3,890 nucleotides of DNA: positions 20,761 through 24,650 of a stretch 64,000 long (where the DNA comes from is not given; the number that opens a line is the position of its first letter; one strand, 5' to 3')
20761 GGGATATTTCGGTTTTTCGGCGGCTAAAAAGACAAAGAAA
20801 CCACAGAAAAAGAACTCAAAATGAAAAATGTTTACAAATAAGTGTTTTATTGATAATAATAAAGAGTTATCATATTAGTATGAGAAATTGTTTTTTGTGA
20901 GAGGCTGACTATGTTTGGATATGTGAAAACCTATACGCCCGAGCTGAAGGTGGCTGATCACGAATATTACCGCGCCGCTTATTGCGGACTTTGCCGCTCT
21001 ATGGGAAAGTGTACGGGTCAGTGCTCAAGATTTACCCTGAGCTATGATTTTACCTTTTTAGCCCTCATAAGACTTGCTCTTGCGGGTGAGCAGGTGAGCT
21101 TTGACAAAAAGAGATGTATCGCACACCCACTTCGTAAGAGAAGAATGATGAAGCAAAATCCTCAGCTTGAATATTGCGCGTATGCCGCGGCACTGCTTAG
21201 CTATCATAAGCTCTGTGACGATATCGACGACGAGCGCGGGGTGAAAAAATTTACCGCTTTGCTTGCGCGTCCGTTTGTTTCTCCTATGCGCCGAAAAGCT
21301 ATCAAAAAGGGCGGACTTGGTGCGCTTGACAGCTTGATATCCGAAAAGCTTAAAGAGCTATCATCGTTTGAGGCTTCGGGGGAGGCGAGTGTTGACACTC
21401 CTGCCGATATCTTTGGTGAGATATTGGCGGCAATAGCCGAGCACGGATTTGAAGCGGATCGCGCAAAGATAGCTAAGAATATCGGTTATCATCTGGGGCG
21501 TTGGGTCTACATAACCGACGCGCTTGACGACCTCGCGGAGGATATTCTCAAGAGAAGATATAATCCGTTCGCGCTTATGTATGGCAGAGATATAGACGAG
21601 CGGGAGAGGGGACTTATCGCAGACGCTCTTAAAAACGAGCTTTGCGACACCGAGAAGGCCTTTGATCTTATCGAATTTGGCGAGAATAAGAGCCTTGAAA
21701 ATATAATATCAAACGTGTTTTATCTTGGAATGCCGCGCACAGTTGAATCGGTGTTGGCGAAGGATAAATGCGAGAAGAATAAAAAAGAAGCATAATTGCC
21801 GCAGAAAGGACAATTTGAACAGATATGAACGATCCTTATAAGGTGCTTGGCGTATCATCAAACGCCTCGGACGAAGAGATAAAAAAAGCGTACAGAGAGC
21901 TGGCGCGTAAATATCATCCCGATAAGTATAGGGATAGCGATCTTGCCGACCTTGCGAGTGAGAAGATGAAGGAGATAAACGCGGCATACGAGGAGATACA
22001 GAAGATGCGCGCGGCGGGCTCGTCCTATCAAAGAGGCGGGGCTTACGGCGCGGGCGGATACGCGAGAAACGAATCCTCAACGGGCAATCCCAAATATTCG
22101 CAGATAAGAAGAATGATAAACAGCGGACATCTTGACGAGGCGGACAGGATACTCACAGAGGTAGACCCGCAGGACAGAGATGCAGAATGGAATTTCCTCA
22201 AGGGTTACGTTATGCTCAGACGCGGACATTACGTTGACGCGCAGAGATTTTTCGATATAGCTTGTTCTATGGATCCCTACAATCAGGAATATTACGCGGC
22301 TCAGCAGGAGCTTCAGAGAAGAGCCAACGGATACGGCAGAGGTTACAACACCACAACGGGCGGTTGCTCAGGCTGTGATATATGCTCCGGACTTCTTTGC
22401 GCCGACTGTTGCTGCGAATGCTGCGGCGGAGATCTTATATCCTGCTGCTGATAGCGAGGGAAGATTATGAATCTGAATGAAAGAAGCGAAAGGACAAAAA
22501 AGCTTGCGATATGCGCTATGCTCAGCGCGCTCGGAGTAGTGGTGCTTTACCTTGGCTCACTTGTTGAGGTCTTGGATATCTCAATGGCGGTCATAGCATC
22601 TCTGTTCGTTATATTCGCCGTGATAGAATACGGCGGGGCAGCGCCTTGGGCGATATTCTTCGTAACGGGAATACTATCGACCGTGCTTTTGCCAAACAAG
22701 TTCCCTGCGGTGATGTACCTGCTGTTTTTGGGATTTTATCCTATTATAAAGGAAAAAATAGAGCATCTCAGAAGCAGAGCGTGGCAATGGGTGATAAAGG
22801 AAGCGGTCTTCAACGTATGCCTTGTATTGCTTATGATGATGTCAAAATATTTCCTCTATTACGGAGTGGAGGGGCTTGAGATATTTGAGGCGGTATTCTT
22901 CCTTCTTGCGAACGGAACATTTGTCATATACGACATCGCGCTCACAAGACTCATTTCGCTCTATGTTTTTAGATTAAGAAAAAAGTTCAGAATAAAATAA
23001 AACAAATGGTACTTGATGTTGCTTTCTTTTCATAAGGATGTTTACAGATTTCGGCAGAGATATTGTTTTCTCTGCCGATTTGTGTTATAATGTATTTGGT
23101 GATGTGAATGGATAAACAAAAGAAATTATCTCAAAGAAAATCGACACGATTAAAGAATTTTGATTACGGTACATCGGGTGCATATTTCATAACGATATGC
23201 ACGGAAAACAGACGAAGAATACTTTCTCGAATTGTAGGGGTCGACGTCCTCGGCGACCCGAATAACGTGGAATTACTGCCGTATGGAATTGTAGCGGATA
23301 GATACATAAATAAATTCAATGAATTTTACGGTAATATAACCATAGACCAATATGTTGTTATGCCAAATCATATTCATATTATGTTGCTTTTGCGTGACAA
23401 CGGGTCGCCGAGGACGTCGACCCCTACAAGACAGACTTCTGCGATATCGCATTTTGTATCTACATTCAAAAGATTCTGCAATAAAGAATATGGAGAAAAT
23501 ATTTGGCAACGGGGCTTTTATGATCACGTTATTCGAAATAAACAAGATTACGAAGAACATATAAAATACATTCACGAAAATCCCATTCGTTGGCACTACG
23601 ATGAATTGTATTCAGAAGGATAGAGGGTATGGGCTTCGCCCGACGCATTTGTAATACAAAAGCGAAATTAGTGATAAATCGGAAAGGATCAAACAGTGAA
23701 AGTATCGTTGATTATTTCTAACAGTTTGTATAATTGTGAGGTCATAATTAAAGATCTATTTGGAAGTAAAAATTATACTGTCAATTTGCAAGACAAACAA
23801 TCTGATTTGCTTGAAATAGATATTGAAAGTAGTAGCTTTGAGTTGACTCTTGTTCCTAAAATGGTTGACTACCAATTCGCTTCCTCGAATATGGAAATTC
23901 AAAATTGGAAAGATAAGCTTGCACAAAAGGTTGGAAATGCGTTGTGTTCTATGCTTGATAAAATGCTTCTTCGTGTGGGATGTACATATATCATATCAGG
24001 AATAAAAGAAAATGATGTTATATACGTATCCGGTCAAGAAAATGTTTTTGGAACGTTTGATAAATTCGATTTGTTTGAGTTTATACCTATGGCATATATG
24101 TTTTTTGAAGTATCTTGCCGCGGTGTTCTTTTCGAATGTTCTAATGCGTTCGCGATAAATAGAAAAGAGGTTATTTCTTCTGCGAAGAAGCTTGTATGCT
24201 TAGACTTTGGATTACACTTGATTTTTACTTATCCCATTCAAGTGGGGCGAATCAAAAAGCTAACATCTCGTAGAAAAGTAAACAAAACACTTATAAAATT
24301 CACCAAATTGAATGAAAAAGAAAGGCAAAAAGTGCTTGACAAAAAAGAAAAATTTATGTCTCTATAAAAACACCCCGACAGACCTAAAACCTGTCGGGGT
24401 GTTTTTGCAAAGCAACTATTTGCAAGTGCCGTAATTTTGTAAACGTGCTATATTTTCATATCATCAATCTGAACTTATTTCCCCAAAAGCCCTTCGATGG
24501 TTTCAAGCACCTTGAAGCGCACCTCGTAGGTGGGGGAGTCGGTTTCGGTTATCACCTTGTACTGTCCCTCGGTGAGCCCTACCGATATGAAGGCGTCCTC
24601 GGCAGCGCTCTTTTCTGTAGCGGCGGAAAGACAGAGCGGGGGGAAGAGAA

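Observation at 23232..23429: Perfect 29-bp inverted repeat embedded in the RAYT-like transposase ORF, with each arm a GTAG-headed REP-type hairpin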

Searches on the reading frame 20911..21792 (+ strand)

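Call 68: search_protein_families(library=pfam, proteins=[window:20911-21792:+], max_evalue=0.001)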
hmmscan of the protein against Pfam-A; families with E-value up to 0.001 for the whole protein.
window:20911-21792:+ (294 aa): 1 family
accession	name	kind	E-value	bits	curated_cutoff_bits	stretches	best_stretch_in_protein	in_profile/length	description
PF18937.5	DUF5685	-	5.4e-73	246.2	26.7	1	1-279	1-271/272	Family of unknown function (DUF5685)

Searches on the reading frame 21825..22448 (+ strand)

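Call 68: search_protein_families(library=pfam, proteins=[window:21825-22448:+], max_evalue=0.001)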
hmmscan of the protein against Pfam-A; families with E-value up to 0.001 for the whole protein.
window:21825-22448:+ (208 aa): 1 family
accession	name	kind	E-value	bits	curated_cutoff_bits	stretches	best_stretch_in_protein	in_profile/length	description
PF00226.36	DnaJ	-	2.6e-18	66.3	27.8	1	3-58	1-53/63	DnaJ domain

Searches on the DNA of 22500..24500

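Call 11: search_rna_families(source=window, start=22500, end=24500, threshold=evalue, max_evalue=1)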
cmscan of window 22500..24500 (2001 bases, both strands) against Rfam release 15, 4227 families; matches with E-value up to 1: 6.
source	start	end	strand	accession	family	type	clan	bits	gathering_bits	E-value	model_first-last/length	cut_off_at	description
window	24307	24407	+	RF01470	rli38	Gene; sRNA;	-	33.5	49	0.026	1-150/150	no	Listeria sRNA rli38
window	24365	24462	-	RF01470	rli38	Gene; sRNA;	-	28.8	49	0.21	1-150/150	no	Listeria sRNA rli38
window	24366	24407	+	RF01413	miR-430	Gene; miRNA;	CL00096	22.1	47.3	0.55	1-70/70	no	miR-430 microRNA precursor family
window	24368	24403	-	RF04201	MIR7510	Gene; miRNA;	-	21.4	93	0.49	1-79/79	no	MIR7510 microRNA precursor family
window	24359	24464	-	RF02612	BSR1350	Gene; sRNA;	-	20.8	216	0.78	1-176/176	no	Brucella sRNA 1350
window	24360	24416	-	RF02067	STnc310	Gene; sRNA;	-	20.4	40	0.9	1-61/61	no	Salmonella enterica sRNA STnc310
